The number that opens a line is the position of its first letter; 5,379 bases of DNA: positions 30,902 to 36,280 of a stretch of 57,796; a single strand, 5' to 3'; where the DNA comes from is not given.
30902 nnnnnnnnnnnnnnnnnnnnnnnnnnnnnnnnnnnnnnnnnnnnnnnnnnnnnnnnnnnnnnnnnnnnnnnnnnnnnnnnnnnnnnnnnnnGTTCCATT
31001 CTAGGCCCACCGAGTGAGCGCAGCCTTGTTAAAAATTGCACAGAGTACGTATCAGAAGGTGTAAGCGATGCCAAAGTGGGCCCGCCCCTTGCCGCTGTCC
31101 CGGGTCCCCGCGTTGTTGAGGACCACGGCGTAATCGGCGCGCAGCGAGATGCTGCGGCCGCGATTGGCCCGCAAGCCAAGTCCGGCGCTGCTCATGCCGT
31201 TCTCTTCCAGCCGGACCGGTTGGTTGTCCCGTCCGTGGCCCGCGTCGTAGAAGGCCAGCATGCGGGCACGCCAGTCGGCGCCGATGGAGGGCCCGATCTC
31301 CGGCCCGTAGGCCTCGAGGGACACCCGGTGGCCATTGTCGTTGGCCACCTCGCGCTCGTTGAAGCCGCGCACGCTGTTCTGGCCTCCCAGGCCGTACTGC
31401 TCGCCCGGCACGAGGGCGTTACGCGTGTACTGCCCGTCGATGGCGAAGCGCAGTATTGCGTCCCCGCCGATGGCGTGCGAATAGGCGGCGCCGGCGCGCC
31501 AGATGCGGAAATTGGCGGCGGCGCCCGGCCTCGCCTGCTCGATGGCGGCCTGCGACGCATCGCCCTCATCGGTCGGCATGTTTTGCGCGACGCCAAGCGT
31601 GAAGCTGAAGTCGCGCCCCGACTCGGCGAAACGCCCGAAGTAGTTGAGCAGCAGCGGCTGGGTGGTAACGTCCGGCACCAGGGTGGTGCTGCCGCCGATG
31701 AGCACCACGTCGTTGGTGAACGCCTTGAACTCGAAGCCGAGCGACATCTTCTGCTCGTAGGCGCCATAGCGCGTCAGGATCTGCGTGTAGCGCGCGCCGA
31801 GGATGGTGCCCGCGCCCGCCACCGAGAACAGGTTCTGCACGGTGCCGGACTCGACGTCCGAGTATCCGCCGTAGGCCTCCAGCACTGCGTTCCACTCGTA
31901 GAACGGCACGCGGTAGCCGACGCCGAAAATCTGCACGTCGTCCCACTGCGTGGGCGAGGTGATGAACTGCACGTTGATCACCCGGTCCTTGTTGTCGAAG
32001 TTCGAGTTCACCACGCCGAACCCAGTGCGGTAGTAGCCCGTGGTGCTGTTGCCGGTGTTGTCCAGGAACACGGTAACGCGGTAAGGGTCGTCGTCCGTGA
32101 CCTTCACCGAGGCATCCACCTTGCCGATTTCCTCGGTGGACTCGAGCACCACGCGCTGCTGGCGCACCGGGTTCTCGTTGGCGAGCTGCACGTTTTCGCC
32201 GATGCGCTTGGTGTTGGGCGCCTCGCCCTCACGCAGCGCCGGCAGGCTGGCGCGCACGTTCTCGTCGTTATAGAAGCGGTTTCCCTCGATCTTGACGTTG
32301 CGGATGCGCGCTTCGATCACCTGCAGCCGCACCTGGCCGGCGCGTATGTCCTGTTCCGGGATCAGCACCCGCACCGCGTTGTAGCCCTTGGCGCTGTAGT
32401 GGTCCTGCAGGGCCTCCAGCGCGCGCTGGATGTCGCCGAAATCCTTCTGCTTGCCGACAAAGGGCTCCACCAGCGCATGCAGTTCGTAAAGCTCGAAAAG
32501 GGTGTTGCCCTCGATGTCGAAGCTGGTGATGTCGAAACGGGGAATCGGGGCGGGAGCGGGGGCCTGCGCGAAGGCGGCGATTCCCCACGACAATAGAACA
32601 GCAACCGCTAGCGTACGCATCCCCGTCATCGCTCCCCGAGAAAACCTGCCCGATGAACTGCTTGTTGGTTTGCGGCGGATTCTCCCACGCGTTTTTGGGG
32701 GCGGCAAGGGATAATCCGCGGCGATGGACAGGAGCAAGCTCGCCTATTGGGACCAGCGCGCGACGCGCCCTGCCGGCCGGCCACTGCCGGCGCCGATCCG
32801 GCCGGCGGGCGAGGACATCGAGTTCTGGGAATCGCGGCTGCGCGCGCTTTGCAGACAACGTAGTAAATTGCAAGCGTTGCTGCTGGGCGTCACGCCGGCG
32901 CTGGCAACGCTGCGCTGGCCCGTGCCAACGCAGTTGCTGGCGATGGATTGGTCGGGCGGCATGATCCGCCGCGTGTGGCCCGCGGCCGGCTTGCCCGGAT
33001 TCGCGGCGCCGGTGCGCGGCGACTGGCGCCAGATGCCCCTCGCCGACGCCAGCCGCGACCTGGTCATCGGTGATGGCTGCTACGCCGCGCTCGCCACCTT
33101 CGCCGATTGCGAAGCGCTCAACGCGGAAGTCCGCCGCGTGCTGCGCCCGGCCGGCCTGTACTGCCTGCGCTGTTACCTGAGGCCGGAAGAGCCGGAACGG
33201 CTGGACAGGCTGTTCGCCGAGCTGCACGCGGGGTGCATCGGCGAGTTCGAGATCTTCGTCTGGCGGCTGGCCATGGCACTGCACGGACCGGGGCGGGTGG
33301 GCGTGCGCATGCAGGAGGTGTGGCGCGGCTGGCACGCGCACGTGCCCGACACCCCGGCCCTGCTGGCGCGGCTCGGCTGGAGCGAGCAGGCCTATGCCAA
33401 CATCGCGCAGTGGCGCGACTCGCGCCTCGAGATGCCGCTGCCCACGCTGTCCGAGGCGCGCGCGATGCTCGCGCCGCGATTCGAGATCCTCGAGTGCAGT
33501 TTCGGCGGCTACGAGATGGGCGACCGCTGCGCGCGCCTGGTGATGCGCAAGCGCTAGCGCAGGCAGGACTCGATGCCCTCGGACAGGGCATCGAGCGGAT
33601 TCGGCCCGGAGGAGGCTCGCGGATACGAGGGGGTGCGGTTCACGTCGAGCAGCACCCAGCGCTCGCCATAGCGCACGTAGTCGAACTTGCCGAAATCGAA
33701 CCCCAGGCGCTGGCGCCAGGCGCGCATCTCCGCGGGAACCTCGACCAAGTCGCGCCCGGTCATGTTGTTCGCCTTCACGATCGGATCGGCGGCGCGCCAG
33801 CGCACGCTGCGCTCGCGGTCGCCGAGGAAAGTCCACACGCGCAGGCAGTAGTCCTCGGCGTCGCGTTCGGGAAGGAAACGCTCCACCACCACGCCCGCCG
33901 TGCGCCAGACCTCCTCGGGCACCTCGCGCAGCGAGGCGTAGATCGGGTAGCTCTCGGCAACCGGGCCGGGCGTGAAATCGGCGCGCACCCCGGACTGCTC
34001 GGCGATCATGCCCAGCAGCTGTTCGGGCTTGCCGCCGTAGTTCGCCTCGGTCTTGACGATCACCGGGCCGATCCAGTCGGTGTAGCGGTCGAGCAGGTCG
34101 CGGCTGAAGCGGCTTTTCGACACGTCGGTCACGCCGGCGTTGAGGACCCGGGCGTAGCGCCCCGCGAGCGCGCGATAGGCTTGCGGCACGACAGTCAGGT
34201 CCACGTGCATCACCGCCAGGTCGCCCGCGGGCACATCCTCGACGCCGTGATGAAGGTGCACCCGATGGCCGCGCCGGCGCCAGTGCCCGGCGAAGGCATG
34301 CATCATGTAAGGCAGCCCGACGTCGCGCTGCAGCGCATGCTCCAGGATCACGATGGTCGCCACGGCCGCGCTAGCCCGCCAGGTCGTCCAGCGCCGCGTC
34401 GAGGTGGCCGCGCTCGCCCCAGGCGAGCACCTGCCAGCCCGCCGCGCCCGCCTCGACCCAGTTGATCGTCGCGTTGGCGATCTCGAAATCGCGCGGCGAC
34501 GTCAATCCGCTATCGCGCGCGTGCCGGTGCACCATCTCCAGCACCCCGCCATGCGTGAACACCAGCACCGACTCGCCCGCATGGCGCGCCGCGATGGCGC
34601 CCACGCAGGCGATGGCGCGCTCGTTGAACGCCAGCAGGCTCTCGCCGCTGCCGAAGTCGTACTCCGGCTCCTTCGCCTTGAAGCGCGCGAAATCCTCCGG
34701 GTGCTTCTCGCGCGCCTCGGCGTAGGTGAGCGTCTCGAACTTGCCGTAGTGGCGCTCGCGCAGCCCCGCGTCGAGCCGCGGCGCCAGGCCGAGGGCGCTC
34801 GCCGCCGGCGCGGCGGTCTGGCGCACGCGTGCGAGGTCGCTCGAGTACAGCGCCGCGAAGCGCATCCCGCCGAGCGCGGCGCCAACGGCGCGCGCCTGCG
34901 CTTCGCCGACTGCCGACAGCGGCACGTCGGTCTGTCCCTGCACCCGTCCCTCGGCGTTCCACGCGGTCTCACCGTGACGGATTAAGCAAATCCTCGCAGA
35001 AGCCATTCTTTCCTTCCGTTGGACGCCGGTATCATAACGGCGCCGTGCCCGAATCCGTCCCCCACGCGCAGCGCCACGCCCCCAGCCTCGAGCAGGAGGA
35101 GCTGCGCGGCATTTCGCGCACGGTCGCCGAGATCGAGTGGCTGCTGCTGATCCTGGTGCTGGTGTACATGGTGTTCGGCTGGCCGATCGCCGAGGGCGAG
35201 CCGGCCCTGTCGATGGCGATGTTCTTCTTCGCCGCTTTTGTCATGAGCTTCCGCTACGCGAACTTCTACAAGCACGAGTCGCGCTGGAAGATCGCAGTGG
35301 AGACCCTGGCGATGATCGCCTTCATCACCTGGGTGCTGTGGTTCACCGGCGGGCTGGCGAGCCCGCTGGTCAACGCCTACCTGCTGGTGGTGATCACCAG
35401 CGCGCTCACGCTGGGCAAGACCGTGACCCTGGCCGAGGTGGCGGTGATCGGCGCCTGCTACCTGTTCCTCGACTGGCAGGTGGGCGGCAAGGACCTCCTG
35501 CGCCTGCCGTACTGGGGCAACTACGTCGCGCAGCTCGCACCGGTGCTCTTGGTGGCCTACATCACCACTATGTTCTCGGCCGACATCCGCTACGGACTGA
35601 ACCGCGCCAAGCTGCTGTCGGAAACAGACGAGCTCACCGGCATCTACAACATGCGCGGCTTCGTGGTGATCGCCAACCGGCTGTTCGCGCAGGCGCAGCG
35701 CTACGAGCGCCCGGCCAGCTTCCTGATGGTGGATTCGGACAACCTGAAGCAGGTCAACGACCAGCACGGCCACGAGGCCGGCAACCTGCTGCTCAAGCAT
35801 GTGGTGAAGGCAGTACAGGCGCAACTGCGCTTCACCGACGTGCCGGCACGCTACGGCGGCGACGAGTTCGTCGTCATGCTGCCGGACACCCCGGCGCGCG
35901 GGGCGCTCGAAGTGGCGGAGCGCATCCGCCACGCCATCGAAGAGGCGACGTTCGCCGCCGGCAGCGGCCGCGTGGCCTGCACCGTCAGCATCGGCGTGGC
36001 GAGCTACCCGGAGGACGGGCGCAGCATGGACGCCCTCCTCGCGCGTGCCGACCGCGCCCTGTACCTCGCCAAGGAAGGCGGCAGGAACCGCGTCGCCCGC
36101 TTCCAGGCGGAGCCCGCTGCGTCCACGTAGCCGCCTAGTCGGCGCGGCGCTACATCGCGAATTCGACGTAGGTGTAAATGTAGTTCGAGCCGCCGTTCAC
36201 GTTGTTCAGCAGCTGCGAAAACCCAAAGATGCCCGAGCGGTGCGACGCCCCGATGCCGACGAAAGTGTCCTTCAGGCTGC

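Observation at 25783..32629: Two-partner secretion locus: TpsB, a glycine-rich non-toxin exoprotein and a coupled FecR-domain protein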

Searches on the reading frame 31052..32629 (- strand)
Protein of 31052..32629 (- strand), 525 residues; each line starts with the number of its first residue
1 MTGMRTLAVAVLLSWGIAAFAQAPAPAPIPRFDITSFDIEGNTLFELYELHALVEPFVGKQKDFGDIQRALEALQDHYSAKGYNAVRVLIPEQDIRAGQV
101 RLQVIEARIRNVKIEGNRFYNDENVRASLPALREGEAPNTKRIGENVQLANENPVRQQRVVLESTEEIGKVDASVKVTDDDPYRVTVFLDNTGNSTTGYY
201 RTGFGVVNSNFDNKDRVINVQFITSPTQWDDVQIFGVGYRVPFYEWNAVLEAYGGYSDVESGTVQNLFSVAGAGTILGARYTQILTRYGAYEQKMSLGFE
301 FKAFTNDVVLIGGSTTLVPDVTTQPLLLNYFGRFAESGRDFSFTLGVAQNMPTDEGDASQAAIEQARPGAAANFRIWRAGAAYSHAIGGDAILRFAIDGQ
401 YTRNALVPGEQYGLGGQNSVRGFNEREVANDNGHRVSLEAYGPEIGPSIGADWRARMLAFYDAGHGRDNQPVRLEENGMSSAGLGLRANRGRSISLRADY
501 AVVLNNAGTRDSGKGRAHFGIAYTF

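Call 6: search_protein_families(library=pfam, proteins=[window:31052-32629:-], max_evalue=0.01)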
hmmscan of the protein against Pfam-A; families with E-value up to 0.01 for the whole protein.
window:31052-32629:- (525 aa): 4 families
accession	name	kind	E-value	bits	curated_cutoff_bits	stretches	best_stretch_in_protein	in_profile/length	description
PF03865.19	ShlB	-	4.5e-26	92.5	22.7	1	173-487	5-310/311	Haemolysin secretion/activation protein ShlB/FhaC/HecB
PF08479.16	POTRA_2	-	1e-20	73.8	24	1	32-106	1-75/76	POTRA domain, ShlB-type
PF01103.29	Omp85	-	6e-09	36.3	24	1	357-525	136-325/325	Omp85 superfamily domain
PF07244.20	POTRA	-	6.4e-09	36.8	21.3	1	34-91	3-59/79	Surface antigen variable number repeat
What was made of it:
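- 31052..32629 (-): tpsB: Omp85-type TPS transporter. 525 aa, signal peptide, POTRA plus ShlB/FhaC barrel, no cysteine. Pfam POTRA_2 1e-20 and ShlB 4.5e-26 (call 6).
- On Two-partner (type Vb) secretion system: Pfam POTRA_2 1e-20, ShlB 4.5e-26 and Omp85 6e-9 (call 6)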

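Call 7: search_protein_families(library=ncbifam, proteins=[window:31052-32629:-], max_evalue=0.01)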
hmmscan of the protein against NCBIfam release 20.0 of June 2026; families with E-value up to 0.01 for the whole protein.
window:31052-32629:- (525 aa): 4 families
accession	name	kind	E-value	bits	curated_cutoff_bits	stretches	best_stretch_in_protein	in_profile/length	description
TIGR03303.1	OM_YaeT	equivalog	2.6e-06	26.1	297.15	1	31-145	240-359/741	outer membrane protein assembly factor BamA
NF047779.1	Omp85_fam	subfamily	2.4e-05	24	200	1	398-512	307-410/423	Omp85 family outer membrane protein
NF058613.1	OMPAssmBamADein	equivalog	0.00037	18.5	1050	1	34-147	186-294/857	outer membrane protein assembly factor BamA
TIGR00992.1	3a0901s03IAP75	subfamily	0.00084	17.7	1163.25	0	66-115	224-272/718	IAP75 family chloroplast envelope protein translocase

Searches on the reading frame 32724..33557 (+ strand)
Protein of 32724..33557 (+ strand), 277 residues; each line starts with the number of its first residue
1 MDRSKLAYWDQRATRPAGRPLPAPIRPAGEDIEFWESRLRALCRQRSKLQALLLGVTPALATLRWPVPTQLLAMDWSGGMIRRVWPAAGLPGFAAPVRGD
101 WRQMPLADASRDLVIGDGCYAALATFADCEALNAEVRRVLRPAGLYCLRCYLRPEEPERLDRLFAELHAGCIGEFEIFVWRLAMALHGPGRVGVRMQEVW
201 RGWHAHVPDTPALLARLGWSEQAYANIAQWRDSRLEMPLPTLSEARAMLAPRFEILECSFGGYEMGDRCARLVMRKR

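Call 9: search_protein_families(library=pfam, proteins=[window:32724-33557:+], max_evalue=0.001)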
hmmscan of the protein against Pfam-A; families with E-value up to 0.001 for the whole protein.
window:32724-33557:+ (277 aa): 2 families
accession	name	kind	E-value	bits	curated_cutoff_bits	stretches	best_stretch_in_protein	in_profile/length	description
PF08241.18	Methyltransf_11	-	1.4e-07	32.4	21.2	1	67-147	18-94/95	Methyltransferase domain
PF13649.12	Methyltransf_25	-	5.5e-05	24.2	27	1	68-144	21-97/97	Methyltransferase domain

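Call 41: search_protein_families(library=ncbifam, proteins=[window:32724-33557:+], max_evalue=0.01)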
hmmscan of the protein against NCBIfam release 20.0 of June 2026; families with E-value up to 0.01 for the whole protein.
window:32724-33557:+ (277 aa): 4 families
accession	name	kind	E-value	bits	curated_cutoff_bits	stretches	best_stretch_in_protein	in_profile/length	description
NF045823.1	PthPhpthDimycoMt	equivalog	2.6e-05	23.5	300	1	96-147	117-165/256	phthiotriol/phenolphthiotriol dimycocerosates methyltransferase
NF045667.1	MTase_DVU1556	equivalog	0.0031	17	155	1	94-148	68-119/213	DVU_1556 family methyltransferase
NF045825.1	FAmtase_mtf2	equivalog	0.007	15.6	400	0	97-146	110-156/248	fatty-acid O-methyltransferase Mtf2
NF008823.0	PRK11873.1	subfamily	0.0079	15.7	263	0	98-173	134-206/272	arsenite methyltransferase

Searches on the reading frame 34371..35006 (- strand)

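Call 9: search_protein_families(library=pfam, proteins=[window:34371-35006:-], max_evalue=0.001)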
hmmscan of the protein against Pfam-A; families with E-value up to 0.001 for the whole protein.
window:34371-35006:- (211 aa): 1 family
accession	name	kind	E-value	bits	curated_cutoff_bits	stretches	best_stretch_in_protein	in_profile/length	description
PF00300.27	His_Phos_1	-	1.6e-62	211.1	21.7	1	6-198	1-193/194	Histidine phosphatase superfamily (branch 1)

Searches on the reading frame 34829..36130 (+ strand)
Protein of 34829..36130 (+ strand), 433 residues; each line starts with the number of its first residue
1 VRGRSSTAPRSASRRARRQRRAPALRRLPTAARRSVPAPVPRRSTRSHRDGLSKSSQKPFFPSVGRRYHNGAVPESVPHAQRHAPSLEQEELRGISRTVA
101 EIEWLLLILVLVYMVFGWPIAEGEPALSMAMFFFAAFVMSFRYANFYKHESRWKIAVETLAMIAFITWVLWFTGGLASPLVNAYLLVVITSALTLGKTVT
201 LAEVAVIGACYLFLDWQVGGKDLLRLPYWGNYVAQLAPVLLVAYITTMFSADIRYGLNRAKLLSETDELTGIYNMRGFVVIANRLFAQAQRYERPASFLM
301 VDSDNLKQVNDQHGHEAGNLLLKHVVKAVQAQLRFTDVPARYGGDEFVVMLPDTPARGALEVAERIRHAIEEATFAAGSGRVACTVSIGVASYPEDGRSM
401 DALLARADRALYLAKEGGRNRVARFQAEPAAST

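Call 9: search_protein_families(library=pfam, proteins=[window:34829-36130:+], max_evalue=0.001)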
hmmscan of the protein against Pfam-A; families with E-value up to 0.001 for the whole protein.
window:34829-36130:+ (433 aa): 2 families
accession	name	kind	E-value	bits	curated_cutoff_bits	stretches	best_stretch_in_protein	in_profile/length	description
PF00990.26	GGDEF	-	9.1e-41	139.7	23.8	1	265-421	2-161/161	Diguanylate cyclase, GGDEF domain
PF17853.6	GGDEF_2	-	0.00095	19.8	24.5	0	316-383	36-97/116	GGDEF-like domain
